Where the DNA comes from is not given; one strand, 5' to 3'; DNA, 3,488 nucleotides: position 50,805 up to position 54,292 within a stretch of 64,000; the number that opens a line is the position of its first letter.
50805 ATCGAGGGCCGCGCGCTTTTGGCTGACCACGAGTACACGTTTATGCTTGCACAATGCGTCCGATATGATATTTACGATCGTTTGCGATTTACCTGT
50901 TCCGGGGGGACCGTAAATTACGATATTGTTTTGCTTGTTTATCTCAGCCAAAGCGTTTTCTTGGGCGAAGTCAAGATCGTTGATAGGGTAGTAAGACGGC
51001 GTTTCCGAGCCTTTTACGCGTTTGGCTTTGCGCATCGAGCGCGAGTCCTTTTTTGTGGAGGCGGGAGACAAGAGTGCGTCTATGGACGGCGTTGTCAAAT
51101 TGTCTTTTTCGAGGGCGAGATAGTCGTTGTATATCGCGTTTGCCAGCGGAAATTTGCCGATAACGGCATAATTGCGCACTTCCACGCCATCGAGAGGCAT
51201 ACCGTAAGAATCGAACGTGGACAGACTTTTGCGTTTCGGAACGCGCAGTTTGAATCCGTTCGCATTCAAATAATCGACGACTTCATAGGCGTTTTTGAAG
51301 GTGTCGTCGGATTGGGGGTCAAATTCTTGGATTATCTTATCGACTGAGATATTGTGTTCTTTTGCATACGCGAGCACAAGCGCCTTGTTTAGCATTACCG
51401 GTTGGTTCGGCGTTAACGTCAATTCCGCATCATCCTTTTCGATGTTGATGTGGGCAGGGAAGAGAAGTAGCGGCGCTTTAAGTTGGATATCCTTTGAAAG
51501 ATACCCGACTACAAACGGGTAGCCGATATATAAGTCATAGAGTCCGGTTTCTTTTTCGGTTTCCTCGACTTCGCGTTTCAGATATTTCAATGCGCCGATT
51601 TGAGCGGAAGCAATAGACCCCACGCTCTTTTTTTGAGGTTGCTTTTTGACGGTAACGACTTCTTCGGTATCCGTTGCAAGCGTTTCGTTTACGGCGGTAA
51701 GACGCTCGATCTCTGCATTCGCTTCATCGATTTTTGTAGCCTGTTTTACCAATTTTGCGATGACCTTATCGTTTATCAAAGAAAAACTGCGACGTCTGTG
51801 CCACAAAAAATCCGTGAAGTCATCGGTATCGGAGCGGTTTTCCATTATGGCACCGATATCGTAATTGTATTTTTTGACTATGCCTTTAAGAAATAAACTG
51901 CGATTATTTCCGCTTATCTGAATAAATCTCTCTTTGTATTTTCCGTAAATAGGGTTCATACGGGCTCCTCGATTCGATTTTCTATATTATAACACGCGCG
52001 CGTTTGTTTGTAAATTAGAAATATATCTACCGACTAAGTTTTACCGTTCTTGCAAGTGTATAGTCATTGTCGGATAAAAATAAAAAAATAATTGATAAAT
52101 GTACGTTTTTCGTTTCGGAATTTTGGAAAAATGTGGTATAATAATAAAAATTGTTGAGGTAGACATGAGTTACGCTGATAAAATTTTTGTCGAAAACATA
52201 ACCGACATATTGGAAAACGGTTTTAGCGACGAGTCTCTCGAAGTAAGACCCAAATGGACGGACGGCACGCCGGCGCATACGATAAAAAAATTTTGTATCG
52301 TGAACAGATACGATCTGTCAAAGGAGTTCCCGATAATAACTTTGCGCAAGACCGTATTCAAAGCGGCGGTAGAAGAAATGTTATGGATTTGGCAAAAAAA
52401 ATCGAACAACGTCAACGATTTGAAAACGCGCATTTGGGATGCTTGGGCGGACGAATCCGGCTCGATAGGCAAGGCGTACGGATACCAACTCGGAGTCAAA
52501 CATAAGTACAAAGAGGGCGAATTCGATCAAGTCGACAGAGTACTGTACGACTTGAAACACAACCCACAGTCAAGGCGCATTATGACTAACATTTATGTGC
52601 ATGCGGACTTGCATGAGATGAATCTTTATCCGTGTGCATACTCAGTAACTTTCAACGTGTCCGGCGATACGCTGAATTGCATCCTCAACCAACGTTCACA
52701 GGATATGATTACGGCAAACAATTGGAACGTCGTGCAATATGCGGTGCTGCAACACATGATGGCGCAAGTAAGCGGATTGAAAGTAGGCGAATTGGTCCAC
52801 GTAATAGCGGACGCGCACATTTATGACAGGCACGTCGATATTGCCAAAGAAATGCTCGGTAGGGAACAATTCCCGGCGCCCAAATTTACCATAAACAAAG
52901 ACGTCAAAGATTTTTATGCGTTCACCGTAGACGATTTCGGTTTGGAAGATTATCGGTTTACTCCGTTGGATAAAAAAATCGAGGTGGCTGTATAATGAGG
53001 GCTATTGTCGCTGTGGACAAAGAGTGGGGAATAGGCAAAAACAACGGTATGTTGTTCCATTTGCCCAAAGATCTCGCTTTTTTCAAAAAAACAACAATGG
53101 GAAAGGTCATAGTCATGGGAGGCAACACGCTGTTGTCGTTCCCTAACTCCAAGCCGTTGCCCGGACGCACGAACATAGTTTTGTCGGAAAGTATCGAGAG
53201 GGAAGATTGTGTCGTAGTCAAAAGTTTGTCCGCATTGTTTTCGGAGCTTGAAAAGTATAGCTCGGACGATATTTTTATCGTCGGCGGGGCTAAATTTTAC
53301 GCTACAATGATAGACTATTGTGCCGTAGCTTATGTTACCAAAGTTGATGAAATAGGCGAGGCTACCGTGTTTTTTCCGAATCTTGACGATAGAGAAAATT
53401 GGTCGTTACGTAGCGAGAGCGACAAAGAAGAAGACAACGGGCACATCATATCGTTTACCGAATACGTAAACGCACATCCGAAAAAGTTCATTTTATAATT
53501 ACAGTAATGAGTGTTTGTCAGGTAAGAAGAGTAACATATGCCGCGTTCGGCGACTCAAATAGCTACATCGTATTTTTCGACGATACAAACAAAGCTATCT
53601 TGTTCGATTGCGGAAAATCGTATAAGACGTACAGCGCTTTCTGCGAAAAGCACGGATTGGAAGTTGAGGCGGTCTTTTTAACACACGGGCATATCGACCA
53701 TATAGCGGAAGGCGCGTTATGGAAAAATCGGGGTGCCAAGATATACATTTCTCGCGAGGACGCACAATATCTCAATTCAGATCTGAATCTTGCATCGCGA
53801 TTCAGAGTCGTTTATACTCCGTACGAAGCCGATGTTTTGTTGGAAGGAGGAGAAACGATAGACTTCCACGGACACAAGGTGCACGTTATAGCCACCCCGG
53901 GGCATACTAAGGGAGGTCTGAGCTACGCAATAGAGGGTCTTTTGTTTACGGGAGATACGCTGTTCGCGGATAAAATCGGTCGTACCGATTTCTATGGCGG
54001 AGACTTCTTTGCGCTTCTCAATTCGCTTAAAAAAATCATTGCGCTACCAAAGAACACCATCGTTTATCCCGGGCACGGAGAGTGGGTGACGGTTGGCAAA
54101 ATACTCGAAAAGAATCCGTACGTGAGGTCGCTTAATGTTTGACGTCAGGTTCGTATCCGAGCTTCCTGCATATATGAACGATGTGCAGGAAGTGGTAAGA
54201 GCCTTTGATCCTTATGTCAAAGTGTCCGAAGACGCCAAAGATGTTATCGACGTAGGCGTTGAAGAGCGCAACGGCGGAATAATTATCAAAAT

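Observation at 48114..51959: Stand-alone 1281-aa helicase-nuclease fusion: candidate single-gene nucleic-acid surveillance or defence module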

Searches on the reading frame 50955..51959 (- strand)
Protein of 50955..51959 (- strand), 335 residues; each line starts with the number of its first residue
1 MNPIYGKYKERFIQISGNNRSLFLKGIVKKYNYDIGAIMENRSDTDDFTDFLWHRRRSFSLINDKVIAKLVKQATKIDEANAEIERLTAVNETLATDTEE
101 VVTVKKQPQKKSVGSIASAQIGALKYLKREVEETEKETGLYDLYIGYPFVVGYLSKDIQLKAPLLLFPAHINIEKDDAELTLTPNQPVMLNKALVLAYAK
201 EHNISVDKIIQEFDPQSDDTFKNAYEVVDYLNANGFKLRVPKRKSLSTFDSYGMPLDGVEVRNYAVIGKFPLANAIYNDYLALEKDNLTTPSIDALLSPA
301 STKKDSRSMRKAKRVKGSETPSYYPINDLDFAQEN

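Call 46: predict_structure(alignment_id=A3)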
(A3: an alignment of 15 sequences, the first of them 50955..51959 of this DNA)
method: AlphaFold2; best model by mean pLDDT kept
length: 335 residues; sequences in the alignment: 15
mean_pLDDT: 67.8   pTM: 0.63
mean pLDDT of the five models: 67.8, 67.3, 66.2, 62.6, 39.9
residues with pLDDT >= 90: 44; 70-90: 149; 50-70: 36; < 50: 106
segments of 3 or more residues with pLDDT < 50: 1-21, 25-27, 95-111, 272-335
pLDDT, mean of each block of 10 residues (from residue 1): 37 35 49 80 84 89 78 68 62 45 38 65 85 79 89 78 90 87 87 81 83 86 91 90 79 77 86 43 46 42 43 42 39 38
secondary structure, 60 per line:
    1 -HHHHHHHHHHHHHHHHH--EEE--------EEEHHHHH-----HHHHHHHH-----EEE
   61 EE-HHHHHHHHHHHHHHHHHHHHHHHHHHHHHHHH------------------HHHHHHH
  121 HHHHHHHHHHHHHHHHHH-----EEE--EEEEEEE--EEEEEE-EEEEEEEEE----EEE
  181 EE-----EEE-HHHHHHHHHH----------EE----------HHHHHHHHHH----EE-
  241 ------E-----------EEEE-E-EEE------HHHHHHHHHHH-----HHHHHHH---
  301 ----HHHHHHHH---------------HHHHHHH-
elements in order: H2-18 E21-23 E32-34 H35-39 H45-52 E58-62 H64-95 H114-138 E144-146 E149-155 E158-163 E165-173 E178-182 E188-190 H192-201 H224-233 E259-262 E266-268 H275-285 H291-297 H305-312 H328-334

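Call 50: fold_search(model_id=the predicted structure, library=pdb)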
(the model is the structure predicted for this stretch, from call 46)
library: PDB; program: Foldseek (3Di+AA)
matches with E <= 10: 223; with E <= 0.001: 0
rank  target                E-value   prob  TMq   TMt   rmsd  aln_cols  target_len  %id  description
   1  9vx1_E                3.7e-01  0.08  0.10  0.13  12.8       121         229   16  The cryo-EM structure of gRNA-bound SPARDA complex (released 2026-01-14)
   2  6s4l_B                5.3e-01  0.05  0.10  0.14  20.3       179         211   12  Structure of human KCTD1 (released 2020-07-15)
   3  2o96_A                6.0e-01  0.04  0.10  0.17  12.1       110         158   11  Crystal Structure of the Metal-Free Dimeric Human Mov34 MPN domain (residues 1-177) (released 2007-07-17)
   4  9vx1_B                6.7e-01  0.06  0.11  0.15  12.0       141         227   13  The cryo-EM structure of gRNA-bound SPARDA complex (released 2026-01-14)
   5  2o96_B                8.6e-01  0.04  0.11  0.16  12.2       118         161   11  Crystal Structure of the Metal-Free Dimeric Human Mov34 MPN domain (residues 1-177) (released 2007-07-17)
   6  7fgp_B                8.6e-01  0.02  0.07  0.07  15.0       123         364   10  Crystal structure of Aureimonas altamirenisis flavin-containing opine dehydrogenase (FAD-bound form) (released 2022-08-31)
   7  9e5z_F                9.1e-01  0.04  0.13  0.14  17.6       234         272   12  Cryo-EM structure of COP9 signalosome (released 2025-12-03)
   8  8tyx_B                9.7e-01  0.07  0.11  0.16   8.1        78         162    9  Structure of a bacterial Ubl-deubiquitinase complex (form 1) (released 2024-06-12)
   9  9vx6_X                1.2e+00  0.03  0.10  0.09  13.1       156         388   12  Helical structure of gRNA-tDNA SPARDA complex (released 2026-01-14)
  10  7fgp_A                1.2e+00  0.02  0.07  0.07  14.6       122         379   11  Crystal structure of Aureimonas altamirenisis flavin-containing opine dehydrogenase (FAD-bound form) (released 2022-08-31)
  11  3e0j_B                1.4e+00  0.04  0.08  0.18  16.8       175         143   11  X-ray structure of the complex of regulatory subunits of human DNA polymerase delta (released 2008-12-16)
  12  7lma_H                1.4e+00  0.03  0.08  0.13  27.4       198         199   10  Tetrahymena telomerase T3D2 structure at 3.3 Angstrom (released 2021-05-12)
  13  2ofq_MODEL_1_A        1.4e+00  0.01  0.06  0.13   9.8        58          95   12  NMR Solution Structure of a complex between the VirB9/VirB7 interaction domains of the pKM101 type IV secretio (released 2007-01-23)
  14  5l4k_U                1.5e+00  0.02  0.11  0.12  20.1       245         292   15  The human 26S proteasome lid (released 2016-09-07)
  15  9e77_F                1.6e+00  0.03  0.12  0.14  17.2       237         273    9  Cryo-EM structure of CSN-N8 in complex with CSN5i-3 (released 2025-12-03)
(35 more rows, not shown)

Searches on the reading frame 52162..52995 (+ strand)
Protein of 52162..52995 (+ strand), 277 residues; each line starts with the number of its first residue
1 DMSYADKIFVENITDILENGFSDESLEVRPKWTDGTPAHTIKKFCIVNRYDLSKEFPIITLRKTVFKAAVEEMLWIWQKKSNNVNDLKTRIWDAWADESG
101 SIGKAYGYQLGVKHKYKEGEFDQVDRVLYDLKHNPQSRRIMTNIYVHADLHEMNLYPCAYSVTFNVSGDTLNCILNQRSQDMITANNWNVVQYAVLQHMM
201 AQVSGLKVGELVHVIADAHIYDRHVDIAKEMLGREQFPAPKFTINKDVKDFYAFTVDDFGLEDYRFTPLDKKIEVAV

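Call 26: find_related_loci(query=window:52162-52995:+, collection=genome_contigs, flank=10000)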
Query window:52162-52995:+ (277 aa) in genome_contigs; peptide patterns used: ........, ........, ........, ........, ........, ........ (x = any residue, [..] = any of these).
600 stretches matched a pattern (row limit reached: there are more); 591 encode a relative of the query (tblastn E <= 1e-3); the best 80 are kept; 80 distinct loci.
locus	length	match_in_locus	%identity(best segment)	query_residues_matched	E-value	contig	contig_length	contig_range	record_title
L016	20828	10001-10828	83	2-277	6e-163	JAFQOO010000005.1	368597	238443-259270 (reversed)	MAG: Clostridia bacterium isolate RGIG2008 Goat_Colon-1__c194, whole genome shotgun sequence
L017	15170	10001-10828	82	2-277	5e-162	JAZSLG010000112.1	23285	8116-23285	MAG: Candidatus Stercoripulliclostridium sp. isolate T1900044558_TS20190024.MAGScoT_cleanbin_000033 SGB_336_k141_3223228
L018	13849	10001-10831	81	1-277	2e-161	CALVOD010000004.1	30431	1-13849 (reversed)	MAG: uncultured Clostridia bacterium isolate BRZ_AB__bin25 genome assembly, contig: BRZ_AB__NODE_1500_length_30431_cov_1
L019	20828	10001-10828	79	2-277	2e-151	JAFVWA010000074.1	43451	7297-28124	MAG: Clostridia bacterium isolate RGIG5446 Sheep_Colon-5__c211583, whole genome shotgun sequence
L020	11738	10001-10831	75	1-277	4e-150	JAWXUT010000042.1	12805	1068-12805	MAG: Bacillota bacterium isolate FM_56_G125_V NODE_1334_length_12806_cov_1.385416, whole genome shotgun sequence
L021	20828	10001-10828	76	2-277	1e-149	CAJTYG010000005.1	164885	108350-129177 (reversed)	MAG TPA_asm: uncultured Christensenella sp. isolate MGBC124771 genome assembly, contig: MGBC124771.5, whole genome shotg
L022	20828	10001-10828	77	2-277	5e-149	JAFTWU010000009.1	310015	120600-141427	MAG: Clostridia bacterium isolate RGIG4221 Roe_deer_Colon-4__c3074, whole genome shotgun sequence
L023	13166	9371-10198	76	2-277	2e-148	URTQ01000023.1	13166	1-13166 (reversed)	uncultured Clostridiales bacterium isolate UMGS1331 genome assembly, contig: NODE_318_length_13166_cov_4.266341, whole g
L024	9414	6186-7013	75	2-277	2e-148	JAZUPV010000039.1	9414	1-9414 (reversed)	MAG: Clostridia bacterium isolate T1900044863_TS20190329.MAGScoT_cleanbin_000028 SGB_3117_k141_39502, whole genome shotg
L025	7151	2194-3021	75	2-277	2e-148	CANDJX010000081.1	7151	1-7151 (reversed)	MAG TPA_asm: uncultured Clostridia bacterium isolate ERR6760060_bin.26_metawrap_v1.3_MAG genome assembly, contig: ERZ128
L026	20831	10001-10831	76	1-277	9e-148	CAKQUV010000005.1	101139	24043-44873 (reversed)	MAG: uncultured Clostridia bacterium isolate REFINED_METABAT215_TOP10_CONTIGS_1500_ASSEMBLY_K77_MERGED__Hadza_PheChl_Fib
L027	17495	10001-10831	75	1-277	1e-147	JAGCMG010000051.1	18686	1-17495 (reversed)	MAG: Clostridia bacterium isolate RGIG9920 Yak_Rectum-5__c302736, whole genome shotgun sequence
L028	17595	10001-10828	77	2-277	1e-147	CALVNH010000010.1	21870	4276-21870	MAG: uncultured Clostridia bacterium isolate BRZ_P__bin69 genome assembly, contig: BRZ_P__NODE_2458_length_21870_cov_32.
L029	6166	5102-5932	75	1-277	3e-148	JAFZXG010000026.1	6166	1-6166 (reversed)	MAG: Clostridia bacterium isolate RGIG8181 Water_buffalos_Rumen-3__c333052, whole genome shotgun sequence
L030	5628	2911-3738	77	2-277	2e-148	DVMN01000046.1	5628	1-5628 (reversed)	MAG TPA_asm: Candidatus Limadaptatus stercorigallinarum isolate 1063 CHK57__C161995_L5628_ERR2241743, whole genome shotg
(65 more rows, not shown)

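Call 53: search_protein_families(library=pfam, proteins=[window:52162-52995:+], max_evalue=0.00001)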
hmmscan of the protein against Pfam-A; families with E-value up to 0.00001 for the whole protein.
window:52162-52995:+ (277 aa): 1 family
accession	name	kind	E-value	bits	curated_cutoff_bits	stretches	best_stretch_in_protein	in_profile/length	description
PF00303.24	Thymidylat_synt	-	1.3e-87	293.8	24.3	1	8-269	2-259/266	Thymidylate synthase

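Call 68: search_protein_families(library=padloc, proteins=[window:52162-52995:+], max_evalue=0.001)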
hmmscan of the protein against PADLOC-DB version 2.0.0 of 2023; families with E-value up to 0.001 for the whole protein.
window:52162-52995:+ (277 aa): 0 families

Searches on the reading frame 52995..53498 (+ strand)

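Call 53: search_protein_families(library=pfam, proteins=[window:52995-53498:+], max_evalue=0.00001)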
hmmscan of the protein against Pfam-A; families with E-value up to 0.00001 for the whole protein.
window:52995-53498:+ (167 aa): 1 family
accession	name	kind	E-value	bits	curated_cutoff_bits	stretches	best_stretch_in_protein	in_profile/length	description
PF00186.24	DHFR_1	-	8.9e-41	139.7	25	1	3-157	4-157/159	Dihydrofolate reductase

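Call 68: search_protein_families(library=padloc, proteins=[window:52995-53498:+], max_evalue=0.001)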
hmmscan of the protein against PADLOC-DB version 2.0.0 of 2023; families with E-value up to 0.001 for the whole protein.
window:52995-53498:+ (167 aa): 0 families

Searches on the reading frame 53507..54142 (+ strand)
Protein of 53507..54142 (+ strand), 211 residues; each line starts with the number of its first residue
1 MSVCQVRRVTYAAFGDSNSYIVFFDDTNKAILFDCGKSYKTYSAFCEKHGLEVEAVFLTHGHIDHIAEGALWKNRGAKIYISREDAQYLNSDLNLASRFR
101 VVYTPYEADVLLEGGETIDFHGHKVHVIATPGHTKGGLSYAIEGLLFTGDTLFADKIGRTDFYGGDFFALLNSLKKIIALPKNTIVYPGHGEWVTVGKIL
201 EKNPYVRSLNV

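Call 53: search_protein_families(library=pfam, proteins=[window:53507-54142:+], max_evalue=0.00001)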
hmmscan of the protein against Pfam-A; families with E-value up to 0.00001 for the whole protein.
window:53507-54142:+ (211 aa): 2 families
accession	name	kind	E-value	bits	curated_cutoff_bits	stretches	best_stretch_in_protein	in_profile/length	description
PF00753.33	Lactamase_B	-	6.2e-28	98.5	22.7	1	15-190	4-196/196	Metallo-beta-lactamase superfamily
PF12706.13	Lactamase_B_2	-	1.8e-07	31.4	27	1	31-157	3-150/200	Beta-lactamase superfamily domain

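Call 68: search_protein_families(library=padloc, proteins=[window:53507-54142:+], max_evalue=0.001)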
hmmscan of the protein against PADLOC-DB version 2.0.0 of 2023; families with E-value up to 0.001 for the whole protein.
window:53507-54142:+ (211 aa): 0 families
